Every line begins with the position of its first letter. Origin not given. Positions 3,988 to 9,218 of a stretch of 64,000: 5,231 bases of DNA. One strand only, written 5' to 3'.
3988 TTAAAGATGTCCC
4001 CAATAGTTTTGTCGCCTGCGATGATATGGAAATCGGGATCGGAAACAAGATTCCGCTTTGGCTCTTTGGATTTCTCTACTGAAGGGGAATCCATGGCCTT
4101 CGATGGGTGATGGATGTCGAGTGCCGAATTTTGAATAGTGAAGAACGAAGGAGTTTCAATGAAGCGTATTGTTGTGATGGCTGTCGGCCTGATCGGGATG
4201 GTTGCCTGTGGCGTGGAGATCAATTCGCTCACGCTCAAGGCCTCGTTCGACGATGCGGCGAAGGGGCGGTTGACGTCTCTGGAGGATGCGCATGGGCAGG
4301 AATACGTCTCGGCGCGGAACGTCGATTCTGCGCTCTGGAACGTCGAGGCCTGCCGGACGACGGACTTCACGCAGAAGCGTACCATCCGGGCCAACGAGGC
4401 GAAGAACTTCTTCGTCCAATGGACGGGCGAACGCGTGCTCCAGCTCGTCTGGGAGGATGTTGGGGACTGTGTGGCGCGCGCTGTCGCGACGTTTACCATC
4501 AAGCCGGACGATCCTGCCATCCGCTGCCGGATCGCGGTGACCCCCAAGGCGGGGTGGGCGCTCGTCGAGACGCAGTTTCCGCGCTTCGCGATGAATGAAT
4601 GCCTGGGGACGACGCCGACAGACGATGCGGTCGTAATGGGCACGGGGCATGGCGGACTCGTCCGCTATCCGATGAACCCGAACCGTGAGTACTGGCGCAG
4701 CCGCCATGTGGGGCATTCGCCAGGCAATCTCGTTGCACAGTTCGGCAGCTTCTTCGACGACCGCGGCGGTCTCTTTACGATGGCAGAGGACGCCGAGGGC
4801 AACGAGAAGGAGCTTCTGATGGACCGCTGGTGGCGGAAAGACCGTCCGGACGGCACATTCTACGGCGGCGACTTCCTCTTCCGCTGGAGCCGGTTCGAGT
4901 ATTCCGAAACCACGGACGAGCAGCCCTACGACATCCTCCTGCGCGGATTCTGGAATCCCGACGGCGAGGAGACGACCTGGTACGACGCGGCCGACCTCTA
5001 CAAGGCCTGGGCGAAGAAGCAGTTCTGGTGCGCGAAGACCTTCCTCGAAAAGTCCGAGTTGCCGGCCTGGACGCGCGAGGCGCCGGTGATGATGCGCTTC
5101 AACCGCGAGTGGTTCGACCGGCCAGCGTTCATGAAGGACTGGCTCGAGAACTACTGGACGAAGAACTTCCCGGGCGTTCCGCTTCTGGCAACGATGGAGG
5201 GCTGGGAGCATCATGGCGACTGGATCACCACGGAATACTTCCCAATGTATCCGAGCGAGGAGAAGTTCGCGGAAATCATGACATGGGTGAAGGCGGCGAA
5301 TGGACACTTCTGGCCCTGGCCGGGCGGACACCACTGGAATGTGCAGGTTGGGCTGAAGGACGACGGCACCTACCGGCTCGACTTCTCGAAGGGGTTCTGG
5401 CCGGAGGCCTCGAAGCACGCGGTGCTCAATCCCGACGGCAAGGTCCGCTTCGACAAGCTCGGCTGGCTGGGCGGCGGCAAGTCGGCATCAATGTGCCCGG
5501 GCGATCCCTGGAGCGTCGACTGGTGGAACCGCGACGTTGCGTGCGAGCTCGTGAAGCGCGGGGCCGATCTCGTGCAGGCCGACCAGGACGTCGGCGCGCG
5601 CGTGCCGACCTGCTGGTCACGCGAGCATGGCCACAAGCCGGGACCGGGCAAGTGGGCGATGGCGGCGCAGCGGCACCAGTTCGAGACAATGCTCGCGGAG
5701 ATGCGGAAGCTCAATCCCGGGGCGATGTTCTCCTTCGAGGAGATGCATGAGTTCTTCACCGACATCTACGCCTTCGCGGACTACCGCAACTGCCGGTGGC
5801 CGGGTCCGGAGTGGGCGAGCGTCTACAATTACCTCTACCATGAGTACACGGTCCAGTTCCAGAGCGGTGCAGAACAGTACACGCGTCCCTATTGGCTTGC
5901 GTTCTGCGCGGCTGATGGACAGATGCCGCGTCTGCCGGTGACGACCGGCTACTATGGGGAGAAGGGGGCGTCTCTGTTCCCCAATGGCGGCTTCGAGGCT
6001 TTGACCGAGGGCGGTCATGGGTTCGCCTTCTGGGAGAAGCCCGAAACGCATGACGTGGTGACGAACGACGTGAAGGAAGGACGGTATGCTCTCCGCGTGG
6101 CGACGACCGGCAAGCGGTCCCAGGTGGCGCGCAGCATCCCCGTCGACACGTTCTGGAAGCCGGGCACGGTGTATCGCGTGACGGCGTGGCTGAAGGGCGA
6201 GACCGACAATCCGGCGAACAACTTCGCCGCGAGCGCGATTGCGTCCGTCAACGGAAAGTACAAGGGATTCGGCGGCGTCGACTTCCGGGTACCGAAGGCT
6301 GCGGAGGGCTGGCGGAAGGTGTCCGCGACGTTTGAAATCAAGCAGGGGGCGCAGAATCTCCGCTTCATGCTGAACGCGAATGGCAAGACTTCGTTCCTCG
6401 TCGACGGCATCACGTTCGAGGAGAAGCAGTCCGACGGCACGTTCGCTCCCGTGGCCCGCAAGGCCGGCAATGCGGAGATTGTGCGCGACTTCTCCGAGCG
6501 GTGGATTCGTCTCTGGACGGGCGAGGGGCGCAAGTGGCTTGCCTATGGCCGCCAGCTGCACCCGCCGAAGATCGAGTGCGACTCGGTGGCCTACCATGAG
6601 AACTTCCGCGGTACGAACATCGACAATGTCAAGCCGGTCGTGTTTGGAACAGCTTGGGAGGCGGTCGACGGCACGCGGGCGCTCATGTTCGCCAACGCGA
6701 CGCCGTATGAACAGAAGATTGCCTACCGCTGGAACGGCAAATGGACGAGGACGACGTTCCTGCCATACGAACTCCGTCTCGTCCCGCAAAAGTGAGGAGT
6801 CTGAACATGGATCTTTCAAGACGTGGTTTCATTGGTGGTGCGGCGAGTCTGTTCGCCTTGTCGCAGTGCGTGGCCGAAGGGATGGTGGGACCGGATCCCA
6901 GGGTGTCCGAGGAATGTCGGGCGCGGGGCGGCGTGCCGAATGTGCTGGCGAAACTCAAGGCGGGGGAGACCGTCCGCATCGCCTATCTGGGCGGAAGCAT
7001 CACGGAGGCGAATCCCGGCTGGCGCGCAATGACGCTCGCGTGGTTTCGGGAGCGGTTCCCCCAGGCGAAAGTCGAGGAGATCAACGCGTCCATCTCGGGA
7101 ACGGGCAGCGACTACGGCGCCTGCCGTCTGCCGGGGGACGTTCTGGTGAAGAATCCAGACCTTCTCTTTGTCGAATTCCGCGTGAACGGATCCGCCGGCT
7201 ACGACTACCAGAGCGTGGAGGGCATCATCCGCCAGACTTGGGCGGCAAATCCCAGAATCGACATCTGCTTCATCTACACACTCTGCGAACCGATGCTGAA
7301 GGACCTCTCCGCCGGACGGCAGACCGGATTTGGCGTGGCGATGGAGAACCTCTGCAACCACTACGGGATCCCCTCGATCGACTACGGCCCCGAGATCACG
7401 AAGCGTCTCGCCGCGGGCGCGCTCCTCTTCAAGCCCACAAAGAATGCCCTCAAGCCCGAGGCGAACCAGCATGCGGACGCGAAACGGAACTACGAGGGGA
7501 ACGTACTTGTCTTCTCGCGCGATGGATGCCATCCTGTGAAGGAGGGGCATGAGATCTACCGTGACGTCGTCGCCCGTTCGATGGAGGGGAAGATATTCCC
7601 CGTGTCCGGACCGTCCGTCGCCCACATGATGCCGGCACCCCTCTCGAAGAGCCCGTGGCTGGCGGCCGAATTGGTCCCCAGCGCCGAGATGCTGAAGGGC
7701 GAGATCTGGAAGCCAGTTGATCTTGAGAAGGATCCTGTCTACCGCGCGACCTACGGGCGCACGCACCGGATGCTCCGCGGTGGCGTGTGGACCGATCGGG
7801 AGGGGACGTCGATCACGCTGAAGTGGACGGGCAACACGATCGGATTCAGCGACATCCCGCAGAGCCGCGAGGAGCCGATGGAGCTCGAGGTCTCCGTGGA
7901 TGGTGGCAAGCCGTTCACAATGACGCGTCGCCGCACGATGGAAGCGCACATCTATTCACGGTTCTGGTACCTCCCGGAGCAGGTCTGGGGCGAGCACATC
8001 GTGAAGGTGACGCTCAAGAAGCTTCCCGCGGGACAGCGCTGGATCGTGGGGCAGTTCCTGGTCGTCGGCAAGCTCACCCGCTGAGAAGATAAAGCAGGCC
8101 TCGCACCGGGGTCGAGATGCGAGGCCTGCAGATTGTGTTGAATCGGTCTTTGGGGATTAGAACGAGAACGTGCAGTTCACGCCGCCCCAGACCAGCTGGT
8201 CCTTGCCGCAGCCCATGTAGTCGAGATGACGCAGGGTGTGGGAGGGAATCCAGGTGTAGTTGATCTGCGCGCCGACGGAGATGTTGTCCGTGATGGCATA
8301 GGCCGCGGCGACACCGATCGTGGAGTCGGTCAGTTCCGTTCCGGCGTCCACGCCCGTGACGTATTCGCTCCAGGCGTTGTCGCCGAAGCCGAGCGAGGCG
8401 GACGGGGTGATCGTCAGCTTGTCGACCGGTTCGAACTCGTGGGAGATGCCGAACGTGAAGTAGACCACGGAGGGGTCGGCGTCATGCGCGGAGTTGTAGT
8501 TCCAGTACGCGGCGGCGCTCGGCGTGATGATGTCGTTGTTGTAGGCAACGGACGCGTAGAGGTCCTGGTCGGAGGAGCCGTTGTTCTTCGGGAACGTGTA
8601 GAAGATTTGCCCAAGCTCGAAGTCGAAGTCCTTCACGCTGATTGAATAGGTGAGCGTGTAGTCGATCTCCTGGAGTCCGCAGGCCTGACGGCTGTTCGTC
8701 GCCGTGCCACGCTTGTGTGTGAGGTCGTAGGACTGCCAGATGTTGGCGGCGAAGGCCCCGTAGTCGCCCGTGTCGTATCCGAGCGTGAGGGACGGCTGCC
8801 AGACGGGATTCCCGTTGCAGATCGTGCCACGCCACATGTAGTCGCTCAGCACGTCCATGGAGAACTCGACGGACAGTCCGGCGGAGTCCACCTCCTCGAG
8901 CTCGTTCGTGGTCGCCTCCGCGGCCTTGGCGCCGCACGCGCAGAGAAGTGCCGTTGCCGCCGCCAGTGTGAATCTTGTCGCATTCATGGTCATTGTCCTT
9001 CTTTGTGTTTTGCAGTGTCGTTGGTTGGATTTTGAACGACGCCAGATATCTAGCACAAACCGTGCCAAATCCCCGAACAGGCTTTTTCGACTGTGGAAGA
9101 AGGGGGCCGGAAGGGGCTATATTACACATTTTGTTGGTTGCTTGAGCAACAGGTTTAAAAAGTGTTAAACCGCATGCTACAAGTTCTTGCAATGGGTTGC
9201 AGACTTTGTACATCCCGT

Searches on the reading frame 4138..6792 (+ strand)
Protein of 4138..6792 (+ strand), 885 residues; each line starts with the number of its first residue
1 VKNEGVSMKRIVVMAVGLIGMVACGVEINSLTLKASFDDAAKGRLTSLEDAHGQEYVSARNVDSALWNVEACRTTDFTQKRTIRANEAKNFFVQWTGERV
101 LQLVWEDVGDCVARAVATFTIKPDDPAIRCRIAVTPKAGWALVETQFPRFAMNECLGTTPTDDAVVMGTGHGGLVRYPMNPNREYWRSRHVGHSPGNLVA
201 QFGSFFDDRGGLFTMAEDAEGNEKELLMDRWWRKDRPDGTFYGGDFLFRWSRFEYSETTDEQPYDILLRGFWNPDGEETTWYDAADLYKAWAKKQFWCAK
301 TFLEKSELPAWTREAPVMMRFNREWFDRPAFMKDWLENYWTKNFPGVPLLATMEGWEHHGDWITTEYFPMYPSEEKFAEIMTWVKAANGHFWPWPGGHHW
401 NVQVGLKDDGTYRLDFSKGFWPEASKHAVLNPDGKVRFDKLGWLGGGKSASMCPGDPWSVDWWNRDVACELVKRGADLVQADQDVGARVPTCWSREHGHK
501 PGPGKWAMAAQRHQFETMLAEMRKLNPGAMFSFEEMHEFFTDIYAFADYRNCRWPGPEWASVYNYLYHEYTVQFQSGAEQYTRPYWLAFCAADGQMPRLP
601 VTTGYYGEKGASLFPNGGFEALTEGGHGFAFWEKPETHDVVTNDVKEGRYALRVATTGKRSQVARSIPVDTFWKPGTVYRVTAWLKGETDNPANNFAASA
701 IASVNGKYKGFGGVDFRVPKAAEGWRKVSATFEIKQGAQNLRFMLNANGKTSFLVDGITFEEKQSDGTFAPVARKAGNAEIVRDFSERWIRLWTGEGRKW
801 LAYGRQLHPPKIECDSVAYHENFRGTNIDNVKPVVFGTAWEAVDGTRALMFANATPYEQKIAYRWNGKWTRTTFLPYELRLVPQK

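Call 40: search_protein_families(library=pfam, proteins=[window:4138-6792:+], max_evalue=0.0001)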
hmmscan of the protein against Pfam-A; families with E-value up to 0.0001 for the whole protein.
window:4138-6792:+ (885 aa): 2 families
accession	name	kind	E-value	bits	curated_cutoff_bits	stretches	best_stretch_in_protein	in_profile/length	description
PF19773.5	DUF6259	-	2.3e-20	73.4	28.7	1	279-571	14-293/300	Domain of unknown function (DUF6259)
PF02018.23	CBM_4_9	-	8.9e-08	33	25.9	1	613-747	3-131/136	Carbohydrate binding domain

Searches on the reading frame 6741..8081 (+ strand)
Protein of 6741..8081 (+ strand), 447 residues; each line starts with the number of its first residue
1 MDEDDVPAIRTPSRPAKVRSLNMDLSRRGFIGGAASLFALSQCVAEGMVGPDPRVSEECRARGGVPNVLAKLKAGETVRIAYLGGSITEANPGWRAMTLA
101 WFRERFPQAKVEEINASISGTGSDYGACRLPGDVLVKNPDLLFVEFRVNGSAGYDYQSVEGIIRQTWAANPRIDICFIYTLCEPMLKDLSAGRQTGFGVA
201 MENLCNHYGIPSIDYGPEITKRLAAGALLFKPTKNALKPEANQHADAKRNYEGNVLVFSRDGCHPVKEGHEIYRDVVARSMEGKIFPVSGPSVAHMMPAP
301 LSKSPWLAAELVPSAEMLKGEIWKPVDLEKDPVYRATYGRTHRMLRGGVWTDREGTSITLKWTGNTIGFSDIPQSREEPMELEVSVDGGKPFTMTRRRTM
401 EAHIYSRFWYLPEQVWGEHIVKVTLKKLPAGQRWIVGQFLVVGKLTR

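Call 3: search_protein_families(library=pfam, proteins=[window:6741-8081:+], max_evalue=0.01)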
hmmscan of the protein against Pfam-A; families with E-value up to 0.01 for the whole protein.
window:6741-8081:+ (447 aa): 1 family
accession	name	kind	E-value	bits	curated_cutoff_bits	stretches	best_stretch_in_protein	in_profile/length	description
PF13472.12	Lipase_GDSL_2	-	2.7e-07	31.7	32.9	1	83-271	2-177/178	GDSL-like Lipase/Acylhydrolase family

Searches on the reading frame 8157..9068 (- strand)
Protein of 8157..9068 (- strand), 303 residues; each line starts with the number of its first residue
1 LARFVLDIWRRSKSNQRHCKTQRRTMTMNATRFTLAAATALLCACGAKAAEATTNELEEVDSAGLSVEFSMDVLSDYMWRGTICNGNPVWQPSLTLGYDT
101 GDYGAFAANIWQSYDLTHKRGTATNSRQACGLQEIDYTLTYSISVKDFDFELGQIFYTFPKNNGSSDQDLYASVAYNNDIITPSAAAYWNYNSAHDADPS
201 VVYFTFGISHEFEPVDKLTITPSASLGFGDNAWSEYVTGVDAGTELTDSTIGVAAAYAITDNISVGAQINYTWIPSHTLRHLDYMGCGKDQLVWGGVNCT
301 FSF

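Call 3: search_protein_families(library=pfam, proteins=[window:8157-9068:-], max_evalue=0.01)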
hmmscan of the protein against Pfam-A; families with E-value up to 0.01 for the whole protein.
window:8157-9068:- (303 aa): 2 families
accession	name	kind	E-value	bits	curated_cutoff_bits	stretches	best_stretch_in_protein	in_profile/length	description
PF06629.18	MipA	-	0.003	18.2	24.2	0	96-276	43-197/221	MltA-interacting protein MipA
PF13505.12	OMP_b-brl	-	0.0045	17.6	28.7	0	175-274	79-155/175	Outer membrane protein beta-barrel domain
